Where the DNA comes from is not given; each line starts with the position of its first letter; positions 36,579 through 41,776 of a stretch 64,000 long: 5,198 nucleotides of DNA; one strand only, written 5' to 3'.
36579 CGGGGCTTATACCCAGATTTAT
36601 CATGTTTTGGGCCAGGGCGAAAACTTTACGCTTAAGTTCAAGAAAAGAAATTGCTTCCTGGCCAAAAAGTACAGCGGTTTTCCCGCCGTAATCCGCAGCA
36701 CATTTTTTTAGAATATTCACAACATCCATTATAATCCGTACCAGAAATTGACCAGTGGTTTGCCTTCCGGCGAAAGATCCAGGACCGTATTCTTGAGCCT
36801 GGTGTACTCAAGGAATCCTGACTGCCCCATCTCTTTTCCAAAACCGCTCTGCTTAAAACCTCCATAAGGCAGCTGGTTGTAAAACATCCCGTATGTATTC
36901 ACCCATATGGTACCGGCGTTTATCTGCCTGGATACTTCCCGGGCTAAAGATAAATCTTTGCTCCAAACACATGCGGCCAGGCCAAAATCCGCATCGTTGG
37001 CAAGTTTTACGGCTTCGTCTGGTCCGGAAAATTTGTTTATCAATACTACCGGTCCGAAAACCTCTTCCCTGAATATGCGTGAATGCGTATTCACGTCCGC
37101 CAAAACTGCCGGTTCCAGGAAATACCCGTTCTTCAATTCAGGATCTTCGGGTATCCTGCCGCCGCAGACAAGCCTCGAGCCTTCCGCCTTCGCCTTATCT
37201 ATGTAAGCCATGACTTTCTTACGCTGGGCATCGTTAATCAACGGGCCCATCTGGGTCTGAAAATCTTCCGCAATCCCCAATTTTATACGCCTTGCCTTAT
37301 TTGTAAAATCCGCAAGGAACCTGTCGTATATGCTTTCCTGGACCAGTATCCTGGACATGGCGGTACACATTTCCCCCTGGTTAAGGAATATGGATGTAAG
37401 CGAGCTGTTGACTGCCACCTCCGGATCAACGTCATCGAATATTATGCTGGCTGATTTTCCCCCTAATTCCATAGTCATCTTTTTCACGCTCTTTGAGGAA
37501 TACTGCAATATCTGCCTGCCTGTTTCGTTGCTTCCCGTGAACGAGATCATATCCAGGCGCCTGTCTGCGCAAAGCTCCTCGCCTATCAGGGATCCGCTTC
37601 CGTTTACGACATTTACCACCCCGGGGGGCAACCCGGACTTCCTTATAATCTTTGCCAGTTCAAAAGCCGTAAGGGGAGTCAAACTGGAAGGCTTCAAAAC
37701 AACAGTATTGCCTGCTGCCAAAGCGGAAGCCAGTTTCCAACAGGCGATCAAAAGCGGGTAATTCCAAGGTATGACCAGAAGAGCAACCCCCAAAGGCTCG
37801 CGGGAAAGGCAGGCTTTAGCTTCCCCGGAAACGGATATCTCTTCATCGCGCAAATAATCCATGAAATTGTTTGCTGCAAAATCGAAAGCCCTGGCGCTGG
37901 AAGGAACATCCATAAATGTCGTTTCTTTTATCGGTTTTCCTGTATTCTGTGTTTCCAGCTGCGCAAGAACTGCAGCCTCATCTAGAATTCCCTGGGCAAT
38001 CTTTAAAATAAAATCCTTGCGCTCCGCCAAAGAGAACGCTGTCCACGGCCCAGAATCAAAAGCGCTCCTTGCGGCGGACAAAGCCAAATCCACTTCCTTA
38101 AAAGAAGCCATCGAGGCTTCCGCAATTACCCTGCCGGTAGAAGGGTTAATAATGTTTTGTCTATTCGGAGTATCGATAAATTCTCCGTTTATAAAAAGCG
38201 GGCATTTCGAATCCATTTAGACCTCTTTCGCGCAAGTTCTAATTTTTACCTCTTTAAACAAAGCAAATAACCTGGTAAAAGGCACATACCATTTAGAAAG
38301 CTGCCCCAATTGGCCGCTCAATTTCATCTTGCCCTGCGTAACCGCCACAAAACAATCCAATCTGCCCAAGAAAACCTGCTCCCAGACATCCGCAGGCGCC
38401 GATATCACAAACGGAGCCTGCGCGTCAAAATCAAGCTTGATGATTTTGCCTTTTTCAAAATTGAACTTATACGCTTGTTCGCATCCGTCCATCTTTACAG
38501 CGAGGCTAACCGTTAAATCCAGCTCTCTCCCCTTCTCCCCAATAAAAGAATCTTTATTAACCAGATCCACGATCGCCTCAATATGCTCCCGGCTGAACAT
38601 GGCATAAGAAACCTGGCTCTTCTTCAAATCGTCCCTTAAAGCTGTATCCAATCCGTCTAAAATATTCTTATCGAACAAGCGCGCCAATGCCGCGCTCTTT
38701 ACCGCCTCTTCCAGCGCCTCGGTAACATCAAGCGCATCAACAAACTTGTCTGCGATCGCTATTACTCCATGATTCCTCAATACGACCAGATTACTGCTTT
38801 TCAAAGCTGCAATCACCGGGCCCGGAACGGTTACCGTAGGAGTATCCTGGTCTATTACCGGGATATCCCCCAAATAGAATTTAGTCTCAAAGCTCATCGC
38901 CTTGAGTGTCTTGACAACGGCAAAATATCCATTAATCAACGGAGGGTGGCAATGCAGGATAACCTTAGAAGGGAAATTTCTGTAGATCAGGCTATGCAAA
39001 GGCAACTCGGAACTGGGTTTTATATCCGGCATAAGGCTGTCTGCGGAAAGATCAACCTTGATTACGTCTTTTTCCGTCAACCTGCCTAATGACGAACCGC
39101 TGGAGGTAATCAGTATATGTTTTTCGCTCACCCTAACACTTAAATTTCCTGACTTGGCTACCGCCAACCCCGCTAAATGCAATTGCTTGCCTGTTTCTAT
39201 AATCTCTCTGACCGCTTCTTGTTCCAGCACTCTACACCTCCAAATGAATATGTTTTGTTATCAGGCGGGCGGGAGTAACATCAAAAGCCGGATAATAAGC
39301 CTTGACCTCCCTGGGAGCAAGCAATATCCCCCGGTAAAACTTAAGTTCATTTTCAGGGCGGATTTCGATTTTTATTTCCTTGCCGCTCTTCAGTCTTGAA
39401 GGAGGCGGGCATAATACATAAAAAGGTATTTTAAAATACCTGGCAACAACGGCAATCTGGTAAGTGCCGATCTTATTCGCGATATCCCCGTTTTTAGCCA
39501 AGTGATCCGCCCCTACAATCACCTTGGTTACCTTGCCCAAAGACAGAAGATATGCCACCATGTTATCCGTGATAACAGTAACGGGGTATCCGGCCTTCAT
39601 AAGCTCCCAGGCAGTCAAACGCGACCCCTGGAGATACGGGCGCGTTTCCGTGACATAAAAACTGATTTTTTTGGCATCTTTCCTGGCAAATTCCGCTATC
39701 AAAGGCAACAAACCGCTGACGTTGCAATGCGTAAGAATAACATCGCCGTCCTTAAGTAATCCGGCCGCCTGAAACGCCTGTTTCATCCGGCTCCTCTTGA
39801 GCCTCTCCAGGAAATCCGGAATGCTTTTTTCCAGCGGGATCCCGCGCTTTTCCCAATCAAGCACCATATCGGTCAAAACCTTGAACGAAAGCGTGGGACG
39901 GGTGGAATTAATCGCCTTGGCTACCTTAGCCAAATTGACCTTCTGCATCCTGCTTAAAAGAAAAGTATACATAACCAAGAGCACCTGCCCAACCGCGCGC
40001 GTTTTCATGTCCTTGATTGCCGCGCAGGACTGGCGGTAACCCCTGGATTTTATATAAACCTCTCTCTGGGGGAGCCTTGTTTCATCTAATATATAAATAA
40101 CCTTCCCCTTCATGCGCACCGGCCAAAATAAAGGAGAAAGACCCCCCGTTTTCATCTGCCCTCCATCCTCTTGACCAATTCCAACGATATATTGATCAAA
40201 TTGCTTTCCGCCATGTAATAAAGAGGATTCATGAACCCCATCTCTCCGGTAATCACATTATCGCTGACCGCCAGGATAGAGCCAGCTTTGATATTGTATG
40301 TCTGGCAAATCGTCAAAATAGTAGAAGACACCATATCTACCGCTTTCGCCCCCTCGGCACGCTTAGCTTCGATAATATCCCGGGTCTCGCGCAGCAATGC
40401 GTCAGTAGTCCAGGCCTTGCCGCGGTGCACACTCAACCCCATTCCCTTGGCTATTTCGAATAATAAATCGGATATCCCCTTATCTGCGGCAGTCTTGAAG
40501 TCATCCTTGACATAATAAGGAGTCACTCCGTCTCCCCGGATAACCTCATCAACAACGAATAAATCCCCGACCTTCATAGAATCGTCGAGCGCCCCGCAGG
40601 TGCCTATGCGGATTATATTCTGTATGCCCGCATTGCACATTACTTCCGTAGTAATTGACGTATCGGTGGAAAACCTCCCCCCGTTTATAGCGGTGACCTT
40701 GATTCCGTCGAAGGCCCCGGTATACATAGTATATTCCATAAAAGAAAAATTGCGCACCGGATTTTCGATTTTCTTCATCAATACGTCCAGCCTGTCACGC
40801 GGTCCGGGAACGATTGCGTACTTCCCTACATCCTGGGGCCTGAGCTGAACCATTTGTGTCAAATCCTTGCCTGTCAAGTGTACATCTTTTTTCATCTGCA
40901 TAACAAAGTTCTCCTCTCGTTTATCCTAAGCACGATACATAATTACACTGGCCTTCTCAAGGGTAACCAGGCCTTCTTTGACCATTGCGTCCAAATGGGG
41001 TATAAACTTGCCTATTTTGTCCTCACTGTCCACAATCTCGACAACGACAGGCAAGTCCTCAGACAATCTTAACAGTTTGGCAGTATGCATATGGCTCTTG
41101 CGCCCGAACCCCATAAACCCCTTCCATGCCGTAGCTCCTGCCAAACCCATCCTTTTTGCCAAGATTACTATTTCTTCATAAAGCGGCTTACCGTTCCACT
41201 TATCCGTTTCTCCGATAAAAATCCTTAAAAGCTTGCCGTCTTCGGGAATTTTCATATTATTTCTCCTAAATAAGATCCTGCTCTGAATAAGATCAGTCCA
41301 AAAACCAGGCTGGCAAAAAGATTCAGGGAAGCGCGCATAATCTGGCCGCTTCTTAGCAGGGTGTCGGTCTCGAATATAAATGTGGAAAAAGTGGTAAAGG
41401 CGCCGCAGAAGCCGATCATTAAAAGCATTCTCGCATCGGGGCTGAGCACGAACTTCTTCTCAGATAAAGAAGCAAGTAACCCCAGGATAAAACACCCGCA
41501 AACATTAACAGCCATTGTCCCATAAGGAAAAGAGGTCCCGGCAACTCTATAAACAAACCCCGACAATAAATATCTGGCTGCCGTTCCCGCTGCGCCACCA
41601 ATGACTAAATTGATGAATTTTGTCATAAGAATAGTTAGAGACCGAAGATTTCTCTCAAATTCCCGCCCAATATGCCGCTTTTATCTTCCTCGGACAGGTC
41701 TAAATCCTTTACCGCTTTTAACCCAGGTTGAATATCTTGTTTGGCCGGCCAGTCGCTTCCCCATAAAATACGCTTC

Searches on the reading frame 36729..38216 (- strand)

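Call 17: search_protein_families(library=pfam, proteins=[window:36729-38216:-], max_evalue=0.00001)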
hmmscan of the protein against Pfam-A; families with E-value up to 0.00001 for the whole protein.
window:36729-38216:- (495 aa): 1 family
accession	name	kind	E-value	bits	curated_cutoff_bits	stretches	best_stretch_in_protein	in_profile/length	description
PF00171.27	Aldedh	-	8.1e-163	542.7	23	1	18-476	7-460/461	Aldehyde dehydrogenase family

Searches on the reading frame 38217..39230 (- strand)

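Call 17: search_protein_families(library=pfam, proteins=[window:38217-39230:-], max_evalue=0.00001)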
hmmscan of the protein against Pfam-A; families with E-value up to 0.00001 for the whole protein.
window:38217-39230:- (337 aa): 1 family
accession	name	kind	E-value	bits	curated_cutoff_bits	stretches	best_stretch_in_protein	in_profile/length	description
PF00596.27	Aldolase_II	-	9.4e-35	120.6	22.2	1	8-178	1-180/183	Class II Aldolase and Adducin N-terminal domain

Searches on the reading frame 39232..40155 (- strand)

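Call 4: search_protein_families(library=pfam, proteins=[window:39232-40155:-], max_evalue=0.01)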
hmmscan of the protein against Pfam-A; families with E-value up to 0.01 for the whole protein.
window:39232-40155:- (307 aa): 1 family
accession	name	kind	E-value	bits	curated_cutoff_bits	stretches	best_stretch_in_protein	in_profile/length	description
PF01008.23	IF-2B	-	1.7e-59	201.8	22.4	1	74-303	34-272/280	Initiation factor 2 subunit family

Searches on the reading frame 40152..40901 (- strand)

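Call 4: search_protein_families(library=pfam, proteins=[window:40152-40901:-], max_evalue=0.01)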
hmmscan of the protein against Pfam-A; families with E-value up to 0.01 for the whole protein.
window:40152-40901:- (249 aa): 1 family
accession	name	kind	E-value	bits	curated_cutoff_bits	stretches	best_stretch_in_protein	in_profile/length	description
PF01048.26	PNP_UDP_1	-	6.4e-33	114.5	25.1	1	28-215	2-199/233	Phosphorylase superfamily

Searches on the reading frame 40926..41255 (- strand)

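Call 4: search_protein_families(library=pfam, proteins=[window:40926-41255:-], max_evalue=0.01)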
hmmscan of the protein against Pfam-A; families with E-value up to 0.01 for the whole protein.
window:40926-41255:- (109 aa): 1 family
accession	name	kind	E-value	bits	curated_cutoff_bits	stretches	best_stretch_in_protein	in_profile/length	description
PF02641.20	DUF190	-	3.9e-40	136.5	23.4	1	8-104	1-97/97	Uncharacterized ACR, COG1993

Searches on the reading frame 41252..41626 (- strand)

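Call 4: search_protein_families(library=pfam, proteins=[window:41252-41626:-], max_evalue=0.01)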
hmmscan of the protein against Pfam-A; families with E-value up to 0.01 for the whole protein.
window:41252-41626:- (124 aa): 1 family
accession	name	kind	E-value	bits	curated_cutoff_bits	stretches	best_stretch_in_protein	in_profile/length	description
PF02537.21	CRCB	-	1.6e-28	99.5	32.9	1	7-117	3-102/103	CrcB-like protein, Camphor Resistance (CrcB)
